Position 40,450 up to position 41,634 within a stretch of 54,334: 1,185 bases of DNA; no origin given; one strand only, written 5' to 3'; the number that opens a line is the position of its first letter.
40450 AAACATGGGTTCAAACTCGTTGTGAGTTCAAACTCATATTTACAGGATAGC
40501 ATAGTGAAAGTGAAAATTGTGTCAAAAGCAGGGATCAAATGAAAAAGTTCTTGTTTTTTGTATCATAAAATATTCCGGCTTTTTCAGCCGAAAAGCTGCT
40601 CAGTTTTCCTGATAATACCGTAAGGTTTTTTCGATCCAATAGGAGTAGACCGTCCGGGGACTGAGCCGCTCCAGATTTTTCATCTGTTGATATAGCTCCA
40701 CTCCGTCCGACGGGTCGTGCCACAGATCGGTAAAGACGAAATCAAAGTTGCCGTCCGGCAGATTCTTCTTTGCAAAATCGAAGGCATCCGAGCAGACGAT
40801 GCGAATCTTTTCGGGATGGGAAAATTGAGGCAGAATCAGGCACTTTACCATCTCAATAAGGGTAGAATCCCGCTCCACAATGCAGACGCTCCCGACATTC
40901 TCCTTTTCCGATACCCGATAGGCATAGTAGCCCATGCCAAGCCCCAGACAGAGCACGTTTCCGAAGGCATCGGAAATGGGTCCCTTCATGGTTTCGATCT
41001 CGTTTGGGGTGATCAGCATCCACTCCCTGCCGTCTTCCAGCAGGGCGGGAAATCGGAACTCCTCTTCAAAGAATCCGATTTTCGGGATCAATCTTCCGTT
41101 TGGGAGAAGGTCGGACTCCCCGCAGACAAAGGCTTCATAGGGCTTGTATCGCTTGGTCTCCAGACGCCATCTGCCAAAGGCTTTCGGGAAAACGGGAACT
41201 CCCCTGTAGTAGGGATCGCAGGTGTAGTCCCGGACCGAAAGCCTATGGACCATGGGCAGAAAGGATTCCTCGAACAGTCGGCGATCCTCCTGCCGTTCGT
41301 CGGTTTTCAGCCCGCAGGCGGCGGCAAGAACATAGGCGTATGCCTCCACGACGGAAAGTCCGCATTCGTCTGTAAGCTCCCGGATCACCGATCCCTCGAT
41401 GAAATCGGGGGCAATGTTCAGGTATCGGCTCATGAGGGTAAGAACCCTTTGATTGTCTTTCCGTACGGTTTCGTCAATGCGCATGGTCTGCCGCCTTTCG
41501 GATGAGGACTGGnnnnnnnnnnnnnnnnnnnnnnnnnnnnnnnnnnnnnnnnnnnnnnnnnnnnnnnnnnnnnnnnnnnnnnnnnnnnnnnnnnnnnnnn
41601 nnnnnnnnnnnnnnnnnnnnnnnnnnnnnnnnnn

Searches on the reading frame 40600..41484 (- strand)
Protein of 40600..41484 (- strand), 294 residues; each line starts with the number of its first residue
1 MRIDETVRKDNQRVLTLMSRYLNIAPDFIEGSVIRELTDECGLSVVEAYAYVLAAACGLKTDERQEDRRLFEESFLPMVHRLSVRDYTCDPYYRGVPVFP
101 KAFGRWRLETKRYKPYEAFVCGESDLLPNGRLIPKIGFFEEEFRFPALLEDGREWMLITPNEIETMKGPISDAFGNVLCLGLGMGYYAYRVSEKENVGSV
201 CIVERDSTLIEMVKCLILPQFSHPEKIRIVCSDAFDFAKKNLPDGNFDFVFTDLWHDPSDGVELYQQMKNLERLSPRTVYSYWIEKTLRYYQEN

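Call 9: search_protein_families(library=pfam, proteins=[window:40600-41484:-], max_evalue=0.001)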
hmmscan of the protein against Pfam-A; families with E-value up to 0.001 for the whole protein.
window:40600-41484:- (294 aa): 1 family
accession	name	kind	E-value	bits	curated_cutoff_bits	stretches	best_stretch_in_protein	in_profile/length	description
PF01564.23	Spermine_synth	-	1.8e-05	24.8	22.9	1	176-258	21-103/186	Spermine/spermidine synthase domain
